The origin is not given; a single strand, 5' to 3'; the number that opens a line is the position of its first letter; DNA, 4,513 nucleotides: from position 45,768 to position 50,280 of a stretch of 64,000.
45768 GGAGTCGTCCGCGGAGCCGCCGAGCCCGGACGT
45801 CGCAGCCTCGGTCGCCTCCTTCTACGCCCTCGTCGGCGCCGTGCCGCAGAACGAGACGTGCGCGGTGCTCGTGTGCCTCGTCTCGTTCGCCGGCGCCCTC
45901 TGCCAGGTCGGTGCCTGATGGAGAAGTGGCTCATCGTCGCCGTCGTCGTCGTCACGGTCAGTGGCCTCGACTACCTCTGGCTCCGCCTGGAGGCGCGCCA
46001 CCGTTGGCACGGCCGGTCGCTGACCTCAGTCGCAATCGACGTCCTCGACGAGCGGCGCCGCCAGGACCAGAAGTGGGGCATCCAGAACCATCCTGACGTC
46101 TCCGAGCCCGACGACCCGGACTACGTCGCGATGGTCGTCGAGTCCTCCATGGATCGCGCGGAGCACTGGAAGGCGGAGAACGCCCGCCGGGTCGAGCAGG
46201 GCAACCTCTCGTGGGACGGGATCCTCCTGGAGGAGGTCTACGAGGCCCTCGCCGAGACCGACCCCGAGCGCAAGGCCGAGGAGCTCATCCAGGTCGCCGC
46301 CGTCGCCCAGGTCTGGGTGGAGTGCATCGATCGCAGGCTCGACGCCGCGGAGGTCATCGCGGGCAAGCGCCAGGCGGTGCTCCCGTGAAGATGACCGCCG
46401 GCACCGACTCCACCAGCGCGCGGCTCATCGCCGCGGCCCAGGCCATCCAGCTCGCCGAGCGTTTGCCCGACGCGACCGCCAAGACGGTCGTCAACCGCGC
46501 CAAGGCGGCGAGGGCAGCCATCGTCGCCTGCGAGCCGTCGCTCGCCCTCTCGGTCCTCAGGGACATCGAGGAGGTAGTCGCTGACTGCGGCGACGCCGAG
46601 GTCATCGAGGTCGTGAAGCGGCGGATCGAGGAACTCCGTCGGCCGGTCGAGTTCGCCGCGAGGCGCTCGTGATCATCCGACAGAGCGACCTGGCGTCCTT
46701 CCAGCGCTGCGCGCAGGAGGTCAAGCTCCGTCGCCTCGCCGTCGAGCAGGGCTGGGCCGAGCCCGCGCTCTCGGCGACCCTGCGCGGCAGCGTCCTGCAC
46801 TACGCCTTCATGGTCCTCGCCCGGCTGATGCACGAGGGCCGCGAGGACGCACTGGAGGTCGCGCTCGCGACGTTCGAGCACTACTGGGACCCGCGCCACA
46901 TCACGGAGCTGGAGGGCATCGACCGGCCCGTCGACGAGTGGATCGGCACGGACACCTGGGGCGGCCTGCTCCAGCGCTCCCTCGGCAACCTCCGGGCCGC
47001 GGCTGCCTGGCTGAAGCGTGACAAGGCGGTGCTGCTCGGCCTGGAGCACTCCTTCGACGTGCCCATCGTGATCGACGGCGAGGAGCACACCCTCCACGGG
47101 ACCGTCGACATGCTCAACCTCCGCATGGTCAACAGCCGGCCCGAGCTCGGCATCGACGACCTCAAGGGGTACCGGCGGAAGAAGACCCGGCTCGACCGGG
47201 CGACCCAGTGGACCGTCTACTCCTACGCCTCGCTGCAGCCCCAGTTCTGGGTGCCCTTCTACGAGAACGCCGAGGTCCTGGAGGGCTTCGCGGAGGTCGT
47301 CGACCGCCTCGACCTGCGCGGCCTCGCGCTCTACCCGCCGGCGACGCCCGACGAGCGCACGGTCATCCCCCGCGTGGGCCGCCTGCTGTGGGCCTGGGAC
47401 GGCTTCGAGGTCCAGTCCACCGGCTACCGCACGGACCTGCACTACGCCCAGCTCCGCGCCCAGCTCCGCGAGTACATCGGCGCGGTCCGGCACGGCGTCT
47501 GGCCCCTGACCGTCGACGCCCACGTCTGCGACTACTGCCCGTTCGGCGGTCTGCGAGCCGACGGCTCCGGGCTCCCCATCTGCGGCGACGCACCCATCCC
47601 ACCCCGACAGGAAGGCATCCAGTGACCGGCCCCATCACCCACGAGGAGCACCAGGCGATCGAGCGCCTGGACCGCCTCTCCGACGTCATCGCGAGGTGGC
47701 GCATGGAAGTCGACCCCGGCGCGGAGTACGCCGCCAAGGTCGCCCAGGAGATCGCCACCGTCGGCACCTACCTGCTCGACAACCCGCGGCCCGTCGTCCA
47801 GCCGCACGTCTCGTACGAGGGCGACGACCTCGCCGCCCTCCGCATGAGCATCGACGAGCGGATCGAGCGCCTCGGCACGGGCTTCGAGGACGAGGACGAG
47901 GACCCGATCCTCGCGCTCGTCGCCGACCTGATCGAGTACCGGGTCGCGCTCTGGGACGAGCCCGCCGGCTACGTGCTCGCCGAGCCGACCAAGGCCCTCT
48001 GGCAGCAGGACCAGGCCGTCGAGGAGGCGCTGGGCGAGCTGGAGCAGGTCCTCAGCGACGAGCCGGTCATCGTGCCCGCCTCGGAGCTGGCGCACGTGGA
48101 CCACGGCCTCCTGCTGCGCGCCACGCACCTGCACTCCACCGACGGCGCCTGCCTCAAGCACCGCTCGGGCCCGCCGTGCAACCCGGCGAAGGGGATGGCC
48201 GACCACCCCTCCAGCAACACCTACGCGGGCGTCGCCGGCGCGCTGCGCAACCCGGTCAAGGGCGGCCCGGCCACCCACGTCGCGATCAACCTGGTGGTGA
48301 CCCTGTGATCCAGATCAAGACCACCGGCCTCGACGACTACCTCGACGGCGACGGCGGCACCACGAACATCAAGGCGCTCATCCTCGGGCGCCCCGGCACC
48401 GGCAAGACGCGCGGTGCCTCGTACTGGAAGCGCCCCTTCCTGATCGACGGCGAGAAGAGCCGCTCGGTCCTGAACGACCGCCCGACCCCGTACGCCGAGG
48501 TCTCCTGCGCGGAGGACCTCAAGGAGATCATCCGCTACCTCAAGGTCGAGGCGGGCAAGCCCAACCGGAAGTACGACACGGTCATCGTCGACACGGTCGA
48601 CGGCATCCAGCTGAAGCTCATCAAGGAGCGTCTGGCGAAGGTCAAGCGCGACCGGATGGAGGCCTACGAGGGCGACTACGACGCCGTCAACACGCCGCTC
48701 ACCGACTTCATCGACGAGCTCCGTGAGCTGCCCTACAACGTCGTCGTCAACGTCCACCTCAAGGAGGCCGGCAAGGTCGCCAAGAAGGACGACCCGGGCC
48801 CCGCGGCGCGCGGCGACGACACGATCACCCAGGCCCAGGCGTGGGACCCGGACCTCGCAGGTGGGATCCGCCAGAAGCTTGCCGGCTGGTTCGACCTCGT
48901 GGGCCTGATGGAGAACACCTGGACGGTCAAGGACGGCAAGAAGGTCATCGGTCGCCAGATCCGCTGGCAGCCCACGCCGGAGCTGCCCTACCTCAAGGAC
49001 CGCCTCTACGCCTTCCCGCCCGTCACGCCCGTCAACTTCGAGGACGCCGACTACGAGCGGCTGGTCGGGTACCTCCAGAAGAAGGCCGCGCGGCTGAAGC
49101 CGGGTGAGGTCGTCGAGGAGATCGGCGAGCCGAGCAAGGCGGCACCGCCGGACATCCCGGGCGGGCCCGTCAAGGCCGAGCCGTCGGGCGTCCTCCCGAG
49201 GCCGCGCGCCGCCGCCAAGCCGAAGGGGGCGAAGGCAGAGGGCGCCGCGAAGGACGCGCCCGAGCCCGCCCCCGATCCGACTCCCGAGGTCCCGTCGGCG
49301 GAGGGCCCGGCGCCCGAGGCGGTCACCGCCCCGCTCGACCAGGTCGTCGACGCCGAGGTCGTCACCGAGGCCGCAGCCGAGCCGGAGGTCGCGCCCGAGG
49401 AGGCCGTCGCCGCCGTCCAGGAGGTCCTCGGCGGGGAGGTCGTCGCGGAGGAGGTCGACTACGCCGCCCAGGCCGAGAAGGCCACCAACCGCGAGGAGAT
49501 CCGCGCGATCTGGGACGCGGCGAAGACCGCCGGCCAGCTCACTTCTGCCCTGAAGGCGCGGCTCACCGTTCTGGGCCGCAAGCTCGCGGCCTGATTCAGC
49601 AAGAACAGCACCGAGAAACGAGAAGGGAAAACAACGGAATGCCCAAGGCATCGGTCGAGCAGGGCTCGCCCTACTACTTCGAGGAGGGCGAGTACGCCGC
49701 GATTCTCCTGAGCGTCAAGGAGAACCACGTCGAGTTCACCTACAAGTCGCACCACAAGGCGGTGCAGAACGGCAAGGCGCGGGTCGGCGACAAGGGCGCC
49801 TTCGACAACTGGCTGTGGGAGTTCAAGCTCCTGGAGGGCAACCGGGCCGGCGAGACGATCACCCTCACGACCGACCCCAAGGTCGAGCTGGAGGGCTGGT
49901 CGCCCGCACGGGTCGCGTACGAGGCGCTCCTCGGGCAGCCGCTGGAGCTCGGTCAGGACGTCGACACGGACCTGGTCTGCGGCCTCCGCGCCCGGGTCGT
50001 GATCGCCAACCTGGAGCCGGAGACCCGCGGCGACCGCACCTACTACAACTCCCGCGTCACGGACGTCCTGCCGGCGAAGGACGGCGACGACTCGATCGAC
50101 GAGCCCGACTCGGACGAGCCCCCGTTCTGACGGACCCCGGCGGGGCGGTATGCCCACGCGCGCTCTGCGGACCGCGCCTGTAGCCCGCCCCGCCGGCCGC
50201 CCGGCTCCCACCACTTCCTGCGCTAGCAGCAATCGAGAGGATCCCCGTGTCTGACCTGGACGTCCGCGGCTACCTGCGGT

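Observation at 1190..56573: Genome-wide 18-bp inverted-repeat operator family, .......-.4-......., in at least 12 copies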

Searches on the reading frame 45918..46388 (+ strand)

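Call 20: search_protein_families(library=pfam, proteins=[window:45918-46388:+], max_evalue=0.01)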
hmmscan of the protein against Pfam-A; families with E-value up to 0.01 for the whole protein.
window:45918-46388:+ (156 aa): 0 families

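Call 54: search_protein_families(library=phrogs, proteins=[window:45918-46388:+], max_evalue=0.01)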
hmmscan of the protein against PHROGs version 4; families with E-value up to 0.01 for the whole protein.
window:45918-46388:+ (156 aa): 3 families
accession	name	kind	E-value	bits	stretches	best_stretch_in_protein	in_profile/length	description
phrog_2831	-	unknown function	5.8e-23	82.7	1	33-143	14-100/295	-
phrog_4022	-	unknown function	2.1e-09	38.9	1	79-140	61-117/118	-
phrog_24212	-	unknown function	0.00057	20.3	0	118-142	62-86/204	-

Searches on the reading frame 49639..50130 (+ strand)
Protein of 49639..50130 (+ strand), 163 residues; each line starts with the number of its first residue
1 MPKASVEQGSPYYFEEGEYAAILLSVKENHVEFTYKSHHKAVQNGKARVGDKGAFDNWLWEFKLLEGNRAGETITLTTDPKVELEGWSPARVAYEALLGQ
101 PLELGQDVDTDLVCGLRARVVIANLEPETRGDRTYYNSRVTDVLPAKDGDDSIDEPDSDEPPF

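Call 20: search_protein_families(library=pfam, proteins=[window:49639-50130:+], max_evalue=0.01)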
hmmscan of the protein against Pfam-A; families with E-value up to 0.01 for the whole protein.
window:49639-50130:+ (163 aa): 0 families

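Call 54: search_protein_families(library=phrogs, proteins=[window:49639-50130:+], max_evalue=0.01)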
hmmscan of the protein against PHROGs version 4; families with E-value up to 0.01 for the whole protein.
window:49639-50130:+ (163 aa): 1 family
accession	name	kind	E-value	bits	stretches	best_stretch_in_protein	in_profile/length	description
phrog_826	-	DNA, RNA and nucleotide metabolism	0.006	17.2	1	86-132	109-153/281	HNH endonuclease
